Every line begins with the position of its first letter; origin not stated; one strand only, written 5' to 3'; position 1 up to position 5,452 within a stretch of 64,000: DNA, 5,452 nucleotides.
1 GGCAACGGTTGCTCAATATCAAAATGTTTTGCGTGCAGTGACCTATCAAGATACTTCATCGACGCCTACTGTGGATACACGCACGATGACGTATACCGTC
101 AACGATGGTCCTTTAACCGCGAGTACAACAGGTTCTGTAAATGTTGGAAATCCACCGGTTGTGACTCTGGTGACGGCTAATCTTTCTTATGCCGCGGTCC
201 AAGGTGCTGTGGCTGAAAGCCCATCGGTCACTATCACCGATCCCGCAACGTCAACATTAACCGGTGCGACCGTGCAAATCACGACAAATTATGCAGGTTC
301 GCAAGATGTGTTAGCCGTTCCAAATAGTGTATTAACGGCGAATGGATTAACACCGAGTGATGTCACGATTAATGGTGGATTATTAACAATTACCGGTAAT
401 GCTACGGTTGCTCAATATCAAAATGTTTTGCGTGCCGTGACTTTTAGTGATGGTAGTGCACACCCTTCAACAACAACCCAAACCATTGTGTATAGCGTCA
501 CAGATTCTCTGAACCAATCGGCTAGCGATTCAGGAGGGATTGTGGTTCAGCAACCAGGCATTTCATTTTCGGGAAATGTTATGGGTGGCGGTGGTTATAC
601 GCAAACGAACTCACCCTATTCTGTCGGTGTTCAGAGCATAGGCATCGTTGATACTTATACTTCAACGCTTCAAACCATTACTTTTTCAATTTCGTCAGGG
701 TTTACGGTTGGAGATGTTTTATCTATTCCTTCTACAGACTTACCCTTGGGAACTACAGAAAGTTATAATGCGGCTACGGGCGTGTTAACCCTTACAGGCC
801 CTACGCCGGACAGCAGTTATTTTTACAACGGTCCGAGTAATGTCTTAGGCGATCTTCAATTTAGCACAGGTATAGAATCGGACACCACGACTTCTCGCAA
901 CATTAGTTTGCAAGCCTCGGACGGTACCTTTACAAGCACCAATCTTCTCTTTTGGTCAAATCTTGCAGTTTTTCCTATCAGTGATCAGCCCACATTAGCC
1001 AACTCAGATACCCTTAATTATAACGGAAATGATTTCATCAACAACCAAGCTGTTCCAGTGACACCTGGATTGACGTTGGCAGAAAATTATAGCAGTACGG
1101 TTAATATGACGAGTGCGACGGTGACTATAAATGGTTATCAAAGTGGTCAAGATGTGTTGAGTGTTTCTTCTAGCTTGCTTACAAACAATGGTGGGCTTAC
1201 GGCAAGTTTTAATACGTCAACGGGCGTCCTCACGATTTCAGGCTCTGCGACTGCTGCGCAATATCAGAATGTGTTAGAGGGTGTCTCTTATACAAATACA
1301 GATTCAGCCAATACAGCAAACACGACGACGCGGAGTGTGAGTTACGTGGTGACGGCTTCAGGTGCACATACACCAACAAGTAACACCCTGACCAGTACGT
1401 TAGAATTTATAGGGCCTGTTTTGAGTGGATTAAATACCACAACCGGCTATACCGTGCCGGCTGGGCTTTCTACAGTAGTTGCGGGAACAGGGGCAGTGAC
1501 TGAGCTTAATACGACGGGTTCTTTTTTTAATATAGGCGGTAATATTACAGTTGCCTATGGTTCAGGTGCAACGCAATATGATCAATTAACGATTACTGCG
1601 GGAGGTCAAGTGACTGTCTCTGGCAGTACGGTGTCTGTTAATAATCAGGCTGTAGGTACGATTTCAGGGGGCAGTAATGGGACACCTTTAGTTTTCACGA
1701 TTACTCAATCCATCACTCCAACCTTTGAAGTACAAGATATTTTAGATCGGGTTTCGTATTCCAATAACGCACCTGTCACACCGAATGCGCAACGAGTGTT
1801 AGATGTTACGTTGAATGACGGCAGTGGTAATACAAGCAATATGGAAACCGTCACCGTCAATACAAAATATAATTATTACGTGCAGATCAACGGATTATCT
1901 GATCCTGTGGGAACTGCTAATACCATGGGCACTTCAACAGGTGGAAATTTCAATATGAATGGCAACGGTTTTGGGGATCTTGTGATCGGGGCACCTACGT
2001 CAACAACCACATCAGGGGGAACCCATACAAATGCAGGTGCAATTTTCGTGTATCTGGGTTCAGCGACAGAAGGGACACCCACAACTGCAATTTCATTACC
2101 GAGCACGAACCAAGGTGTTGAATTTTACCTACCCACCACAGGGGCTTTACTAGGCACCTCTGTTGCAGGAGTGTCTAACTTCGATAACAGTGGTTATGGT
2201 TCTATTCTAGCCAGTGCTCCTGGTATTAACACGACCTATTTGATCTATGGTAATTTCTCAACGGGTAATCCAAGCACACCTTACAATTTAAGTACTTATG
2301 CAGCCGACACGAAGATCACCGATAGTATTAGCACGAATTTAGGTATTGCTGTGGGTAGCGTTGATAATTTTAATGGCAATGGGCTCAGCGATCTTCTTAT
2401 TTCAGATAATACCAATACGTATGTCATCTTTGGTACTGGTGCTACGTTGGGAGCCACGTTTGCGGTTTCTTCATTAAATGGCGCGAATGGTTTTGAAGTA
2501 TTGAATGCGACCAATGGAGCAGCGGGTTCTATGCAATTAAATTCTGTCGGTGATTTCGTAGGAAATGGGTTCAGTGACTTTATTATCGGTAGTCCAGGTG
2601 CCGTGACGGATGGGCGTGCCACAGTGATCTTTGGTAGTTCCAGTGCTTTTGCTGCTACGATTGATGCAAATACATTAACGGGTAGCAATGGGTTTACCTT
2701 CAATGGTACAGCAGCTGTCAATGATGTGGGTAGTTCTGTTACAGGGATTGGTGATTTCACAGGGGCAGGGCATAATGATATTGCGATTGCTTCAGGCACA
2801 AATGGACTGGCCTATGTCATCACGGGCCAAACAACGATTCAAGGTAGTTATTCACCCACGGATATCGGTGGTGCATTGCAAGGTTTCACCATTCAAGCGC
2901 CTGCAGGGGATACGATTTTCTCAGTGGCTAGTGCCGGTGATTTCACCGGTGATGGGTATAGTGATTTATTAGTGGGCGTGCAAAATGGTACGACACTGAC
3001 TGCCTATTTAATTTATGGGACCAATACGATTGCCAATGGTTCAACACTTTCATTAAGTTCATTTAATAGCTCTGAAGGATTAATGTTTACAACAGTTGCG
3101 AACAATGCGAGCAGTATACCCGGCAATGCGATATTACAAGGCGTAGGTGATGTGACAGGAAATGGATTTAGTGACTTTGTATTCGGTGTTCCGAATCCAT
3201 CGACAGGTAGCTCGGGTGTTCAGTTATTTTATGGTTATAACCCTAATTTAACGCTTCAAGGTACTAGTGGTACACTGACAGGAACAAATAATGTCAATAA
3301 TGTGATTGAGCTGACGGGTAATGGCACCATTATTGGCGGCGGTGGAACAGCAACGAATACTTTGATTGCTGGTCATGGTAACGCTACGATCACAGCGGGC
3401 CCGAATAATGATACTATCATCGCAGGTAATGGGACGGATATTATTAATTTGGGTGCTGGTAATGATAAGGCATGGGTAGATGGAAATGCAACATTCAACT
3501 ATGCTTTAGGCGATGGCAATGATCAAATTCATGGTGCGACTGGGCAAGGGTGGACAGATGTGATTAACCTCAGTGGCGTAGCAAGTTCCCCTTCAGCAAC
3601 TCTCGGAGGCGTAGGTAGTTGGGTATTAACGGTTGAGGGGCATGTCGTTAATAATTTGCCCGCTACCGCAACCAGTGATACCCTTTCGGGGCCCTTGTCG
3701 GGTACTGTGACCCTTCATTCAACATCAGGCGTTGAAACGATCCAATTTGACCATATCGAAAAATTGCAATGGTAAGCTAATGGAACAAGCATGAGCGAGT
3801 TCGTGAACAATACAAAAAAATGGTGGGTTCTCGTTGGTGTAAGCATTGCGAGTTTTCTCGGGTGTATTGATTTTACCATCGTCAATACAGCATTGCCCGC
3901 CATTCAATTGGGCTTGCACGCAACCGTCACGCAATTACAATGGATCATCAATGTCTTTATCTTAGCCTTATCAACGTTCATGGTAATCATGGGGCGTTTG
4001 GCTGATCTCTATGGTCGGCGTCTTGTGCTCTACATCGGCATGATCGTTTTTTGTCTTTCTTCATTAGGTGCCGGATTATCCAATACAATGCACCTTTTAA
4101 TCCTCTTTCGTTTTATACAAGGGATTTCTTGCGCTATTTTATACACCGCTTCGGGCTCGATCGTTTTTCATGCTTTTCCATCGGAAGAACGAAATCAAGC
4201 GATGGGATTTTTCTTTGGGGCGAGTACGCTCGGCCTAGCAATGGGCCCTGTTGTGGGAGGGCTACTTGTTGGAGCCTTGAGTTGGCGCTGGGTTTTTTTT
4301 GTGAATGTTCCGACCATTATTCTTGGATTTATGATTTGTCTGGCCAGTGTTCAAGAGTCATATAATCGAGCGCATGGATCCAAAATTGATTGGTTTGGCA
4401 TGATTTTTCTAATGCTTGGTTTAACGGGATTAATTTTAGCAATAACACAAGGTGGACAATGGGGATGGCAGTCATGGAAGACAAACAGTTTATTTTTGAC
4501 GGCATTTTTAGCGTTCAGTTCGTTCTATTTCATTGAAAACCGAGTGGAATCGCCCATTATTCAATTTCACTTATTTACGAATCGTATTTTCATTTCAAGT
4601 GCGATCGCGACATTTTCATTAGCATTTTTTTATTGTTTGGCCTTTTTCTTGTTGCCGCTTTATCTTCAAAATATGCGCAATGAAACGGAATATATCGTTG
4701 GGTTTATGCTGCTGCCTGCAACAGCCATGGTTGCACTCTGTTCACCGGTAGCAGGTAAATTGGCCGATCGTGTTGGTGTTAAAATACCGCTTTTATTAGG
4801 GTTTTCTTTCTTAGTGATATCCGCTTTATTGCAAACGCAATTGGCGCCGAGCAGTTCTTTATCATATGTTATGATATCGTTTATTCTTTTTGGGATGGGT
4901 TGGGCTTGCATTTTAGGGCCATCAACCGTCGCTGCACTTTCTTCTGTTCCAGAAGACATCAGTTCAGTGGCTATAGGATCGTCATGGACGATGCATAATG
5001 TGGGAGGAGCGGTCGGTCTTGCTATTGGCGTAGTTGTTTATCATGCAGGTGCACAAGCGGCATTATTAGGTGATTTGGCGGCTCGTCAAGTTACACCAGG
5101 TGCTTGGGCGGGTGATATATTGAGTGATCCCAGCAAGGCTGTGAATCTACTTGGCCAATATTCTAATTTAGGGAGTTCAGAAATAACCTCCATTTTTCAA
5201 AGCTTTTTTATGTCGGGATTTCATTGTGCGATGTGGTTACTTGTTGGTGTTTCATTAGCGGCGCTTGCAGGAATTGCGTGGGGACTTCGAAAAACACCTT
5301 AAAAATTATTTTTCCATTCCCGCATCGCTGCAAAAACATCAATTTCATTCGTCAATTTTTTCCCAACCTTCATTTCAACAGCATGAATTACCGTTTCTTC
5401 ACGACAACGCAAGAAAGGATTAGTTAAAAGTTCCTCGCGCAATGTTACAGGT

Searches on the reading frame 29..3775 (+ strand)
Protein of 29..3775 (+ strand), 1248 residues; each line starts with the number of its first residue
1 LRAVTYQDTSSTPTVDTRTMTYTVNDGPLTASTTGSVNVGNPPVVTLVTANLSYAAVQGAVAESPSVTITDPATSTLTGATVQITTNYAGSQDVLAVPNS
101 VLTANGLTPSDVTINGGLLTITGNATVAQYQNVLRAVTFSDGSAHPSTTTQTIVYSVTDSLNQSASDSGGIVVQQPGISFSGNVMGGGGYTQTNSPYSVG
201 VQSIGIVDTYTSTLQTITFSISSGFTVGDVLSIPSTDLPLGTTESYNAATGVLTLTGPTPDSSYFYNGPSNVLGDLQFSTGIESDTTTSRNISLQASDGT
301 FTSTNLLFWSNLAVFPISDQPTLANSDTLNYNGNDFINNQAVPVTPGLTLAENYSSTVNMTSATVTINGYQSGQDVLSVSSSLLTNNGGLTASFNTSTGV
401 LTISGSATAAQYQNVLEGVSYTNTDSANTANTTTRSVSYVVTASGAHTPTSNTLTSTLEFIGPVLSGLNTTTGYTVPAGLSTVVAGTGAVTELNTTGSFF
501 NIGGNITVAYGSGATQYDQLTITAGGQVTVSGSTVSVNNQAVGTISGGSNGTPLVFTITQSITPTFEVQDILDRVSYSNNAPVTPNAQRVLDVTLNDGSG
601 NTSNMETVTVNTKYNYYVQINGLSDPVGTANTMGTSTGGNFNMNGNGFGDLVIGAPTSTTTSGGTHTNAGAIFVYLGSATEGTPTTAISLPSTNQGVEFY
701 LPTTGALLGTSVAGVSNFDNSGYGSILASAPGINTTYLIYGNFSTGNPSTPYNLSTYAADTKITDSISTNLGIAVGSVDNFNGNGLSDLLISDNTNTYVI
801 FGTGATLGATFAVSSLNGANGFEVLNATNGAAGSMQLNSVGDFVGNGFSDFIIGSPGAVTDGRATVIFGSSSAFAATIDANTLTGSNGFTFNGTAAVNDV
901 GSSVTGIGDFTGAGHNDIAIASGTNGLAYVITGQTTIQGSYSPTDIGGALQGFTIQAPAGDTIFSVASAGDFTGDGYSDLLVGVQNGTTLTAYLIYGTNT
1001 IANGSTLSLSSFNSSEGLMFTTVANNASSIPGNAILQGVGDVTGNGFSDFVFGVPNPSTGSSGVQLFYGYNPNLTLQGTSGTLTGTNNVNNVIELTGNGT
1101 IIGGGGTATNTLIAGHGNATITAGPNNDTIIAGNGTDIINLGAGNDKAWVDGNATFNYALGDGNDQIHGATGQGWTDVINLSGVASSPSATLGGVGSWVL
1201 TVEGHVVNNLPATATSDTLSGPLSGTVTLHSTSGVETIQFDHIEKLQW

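Call 22: search_protein_families(library=pfam, proteins=[window:29-3775:+], max_evalue=0.001)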
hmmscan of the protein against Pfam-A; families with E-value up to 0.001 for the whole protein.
window:29-3775:+ (1248 aa): 2 families
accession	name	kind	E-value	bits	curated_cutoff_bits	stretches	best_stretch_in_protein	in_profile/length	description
PF01839.29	FG-GAP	-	1.3e-13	50.9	22.1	2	967-988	5-26/37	FG-GAP repeat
PF00353.25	HemolysinCabind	-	7.6e-05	23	23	1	1117-1146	5-34/36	RTX calcium-binding nonapeptide repeat (4 copies)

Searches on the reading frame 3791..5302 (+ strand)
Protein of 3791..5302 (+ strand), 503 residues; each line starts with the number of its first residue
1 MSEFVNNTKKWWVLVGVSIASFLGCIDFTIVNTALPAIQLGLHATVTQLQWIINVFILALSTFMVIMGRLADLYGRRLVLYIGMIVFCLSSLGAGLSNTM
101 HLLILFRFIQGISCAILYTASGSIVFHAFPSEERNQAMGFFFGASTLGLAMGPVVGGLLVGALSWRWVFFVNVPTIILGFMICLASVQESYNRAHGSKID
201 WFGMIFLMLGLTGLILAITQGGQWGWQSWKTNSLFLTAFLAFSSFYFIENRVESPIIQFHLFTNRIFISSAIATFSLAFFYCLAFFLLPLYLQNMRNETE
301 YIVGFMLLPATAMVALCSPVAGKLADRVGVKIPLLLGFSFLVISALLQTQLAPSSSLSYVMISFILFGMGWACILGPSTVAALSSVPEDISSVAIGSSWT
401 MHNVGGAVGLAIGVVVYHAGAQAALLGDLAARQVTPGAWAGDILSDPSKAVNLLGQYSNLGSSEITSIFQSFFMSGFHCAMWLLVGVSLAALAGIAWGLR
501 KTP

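Call 53: find_encoding_contigs(protein=window:3791-5302:+, flank=10000, max_places=3)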
Protein window:3791-5302:+ (503 aa): 12 contigs read that carry it; 3 places shown.
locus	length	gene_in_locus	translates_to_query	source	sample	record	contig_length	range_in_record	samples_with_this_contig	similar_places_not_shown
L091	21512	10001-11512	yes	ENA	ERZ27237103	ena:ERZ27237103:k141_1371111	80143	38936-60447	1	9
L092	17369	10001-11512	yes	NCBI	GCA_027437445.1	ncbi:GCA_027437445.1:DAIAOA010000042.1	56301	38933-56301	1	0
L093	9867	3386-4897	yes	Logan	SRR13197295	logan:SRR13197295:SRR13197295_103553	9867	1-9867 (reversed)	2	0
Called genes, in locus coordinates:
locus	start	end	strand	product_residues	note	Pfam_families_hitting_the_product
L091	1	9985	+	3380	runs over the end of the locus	PF01839:FG-GAP (faint)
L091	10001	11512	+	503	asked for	PF00083:Sugar_tr (weak), PF12832:MFS_1_like (weak), PF07690:MFS_1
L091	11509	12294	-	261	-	PF00753:Lactamase_B, PF12706:Lactamase_B_2 (weak), PF16123:HAGH_C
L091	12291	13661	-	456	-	PF00083:Sugar_tr, PF07690:MFS_1, PF05977:MFS_3 (faint)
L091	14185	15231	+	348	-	-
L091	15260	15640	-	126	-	PF07883:Cupin_2 (faint)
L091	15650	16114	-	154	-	PF00903:Glyoxalase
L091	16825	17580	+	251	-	PF13505:OMP_b-brl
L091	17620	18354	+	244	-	PF13505:OMP_b-brl (weak)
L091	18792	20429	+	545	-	PF00069:Pkinase, PF07714:PK_Tyr_Ser-Thr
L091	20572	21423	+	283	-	PF00140:Sigma70_r1_2, PF04542:Sigma70_r2, PF04545:Sigma70_r4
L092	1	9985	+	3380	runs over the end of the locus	PF01839:FG-GAP (faint)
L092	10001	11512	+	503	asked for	PF00083:Sugar_tr (weak), PF12832:MFS_1_like (weak), PF07690:MFS_1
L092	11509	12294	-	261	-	PF00753:Lactamase_B, PF12706:Lactamase_B_2 (weak), PF16123:HAGH_C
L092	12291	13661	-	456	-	PF00083:Sugar_tr, PF07690:MFS_1, PF05977:MFS_3 (faint)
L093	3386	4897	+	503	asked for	PF00083:Sugar_tr (weak), PF12832:MFS_1_like (weak), PF07690:MFS_1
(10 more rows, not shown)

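Call 68: search_protein_families(library=ncbifam, proteins=[window:3791-5302:+], max_evalue=0.00001)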
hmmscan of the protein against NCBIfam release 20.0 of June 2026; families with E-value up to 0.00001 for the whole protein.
window:3791-5302:+ (503 aa): 61 families (the best 25 are shown)
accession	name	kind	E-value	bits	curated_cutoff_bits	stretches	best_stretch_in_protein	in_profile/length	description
TIGR00711.1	efflux_EmrB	subfamily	3.3e-72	243.8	230.2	1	14-419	4-410/485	DHA2 family efflux MFS transporter permease subunit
NF000025.1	MFS_efflux_tcmA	exception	9.6e-53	179.7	999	1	9-491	23-508/538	tetracenomycin C efflux MFS transporter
NF000031.1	MFS_efflux_LmrA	exception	3.9e-45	154.4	850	1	8-416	27-436/484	lincomycin efflux MFS transporter Lmr(A)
NF000391.1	EmrB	exception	5.7e-43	147.3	925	1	8-417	7-418/501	multidrug efflux MFS transporter permease subunit EmrB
NF011571.1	PRK14995.1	subfamily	6.3e-40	137.3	701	1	9-414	3-409/493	SmvA family efflux MFS transporter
NF012180.1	tet_MFS_43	exception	6.5e-37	127.6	999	1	10-415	19-426/484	tetracycline efflux MFS transporter Tet(43)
NF000218.1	FexA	exception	2.3e-36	125.4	900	1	14-409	23-421/475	chloramphenicol/florfenicol efflux MFS transporter FexA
NF007799.0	PRK10504.1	subfamily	5.8e-36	124.4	426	1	10-309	8-305/471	multidrug transporter subunit MdtD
NF000089.1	qac_MFS_AB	exception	3.4e-34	118.5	900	1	5-412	12-420/514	QacA/B family quaternary ammonium compound efflux MFS transporter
NF040856.1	FexB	exception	4.1e-33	114.9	950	1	19-429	21-419/469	chloramphenicol/florfenicol efflux MFS transporter FexB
NF000060.1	MFS_efflux_LmrB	exception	9.3e-32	110.5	800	1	12-422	17-428/479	lincomycin efflux MFS transporter Lmr(B)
NF040895.2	MFS_effux_SdrM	equivalog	5.4e-31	108.2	550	1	8-417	2-404/441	multidrug efflux MFS transporter SdrM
NF000009.1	tet_MFS_Tcr3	exception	5.7e-31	107.6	1000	1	14-477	33-493/512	tetracycline efflux MFS transporter Tcr3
NF012169.0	qepA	equivalog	1.6e-30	106.2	1075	1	9-438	18-448/511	fluoroquinolone efflux MFS transporter QepA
NF033896.2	MFS_LfrA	equivalog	1.3e-29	103.2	825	1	8-433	16-442/504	efflux MFS transporter LfrA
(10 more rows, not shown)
